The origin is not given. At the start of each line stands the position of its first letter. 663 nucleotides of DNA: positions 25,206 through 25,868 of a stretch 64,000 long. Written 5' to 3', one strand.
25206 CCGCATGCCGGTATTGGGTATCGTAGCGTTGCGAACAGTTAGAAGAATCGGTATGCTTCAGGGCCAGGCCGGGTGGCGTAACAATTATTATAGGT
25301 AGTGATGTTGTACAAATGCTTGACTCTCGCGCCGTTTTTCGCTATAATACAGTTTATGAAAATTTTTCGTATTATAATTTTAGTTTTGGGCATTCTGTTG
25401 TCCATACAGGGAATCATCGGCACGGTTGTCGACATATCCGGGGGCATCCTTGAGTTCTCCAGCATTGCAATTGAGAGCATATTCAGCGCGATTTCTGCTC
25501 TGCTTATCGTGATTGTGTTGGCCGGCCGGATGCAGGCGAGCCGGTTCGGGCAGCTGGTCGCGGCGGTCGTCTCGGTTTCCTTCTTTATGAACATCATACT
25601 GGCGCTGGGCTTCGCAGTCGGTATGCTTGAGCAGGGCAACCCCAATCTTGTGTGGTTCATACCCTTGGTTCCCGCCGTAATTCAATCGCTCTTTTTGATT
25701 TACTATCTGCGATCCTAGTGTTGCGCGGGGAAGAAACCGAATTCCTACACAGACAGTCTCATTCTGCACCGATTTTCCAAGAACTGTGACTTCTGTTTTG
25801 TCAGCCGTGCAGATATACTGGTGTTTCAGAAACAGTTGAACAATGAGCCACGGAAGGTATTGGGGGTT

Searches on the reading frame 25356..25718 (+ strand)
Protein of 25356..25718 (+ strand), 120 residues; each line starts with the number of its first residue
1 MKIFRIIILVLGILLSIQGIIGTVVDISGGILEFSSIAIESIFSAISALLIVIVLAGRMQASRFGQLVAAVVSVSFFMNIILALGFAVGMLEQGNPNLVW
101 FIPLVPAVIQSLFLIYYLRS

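Call 13: search_protein_families(library=pfam, proteins=[window:25356-25718:+], max_evalue=0.01)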
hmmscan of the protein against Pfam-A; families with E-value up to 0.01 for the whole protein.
window:25356-25718:+ (120 aa): 0 families

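Call 44: search_protein_families(library=phrogs, proteins=[window:25356-25718:+], max_evalue=0.1)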
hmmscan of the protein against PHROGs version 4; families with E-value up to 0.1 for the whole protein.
window:25356-25718:+ (120 aa): 0 families

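Call 45: search_protein_families(library=ncbifam, proteins=[window:25356-25718:+], max_evalue=0.1)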
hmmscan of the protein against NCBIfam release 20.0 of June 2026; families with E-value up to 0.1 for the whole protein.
window:25356-25718:+ (120 aa): 0 families
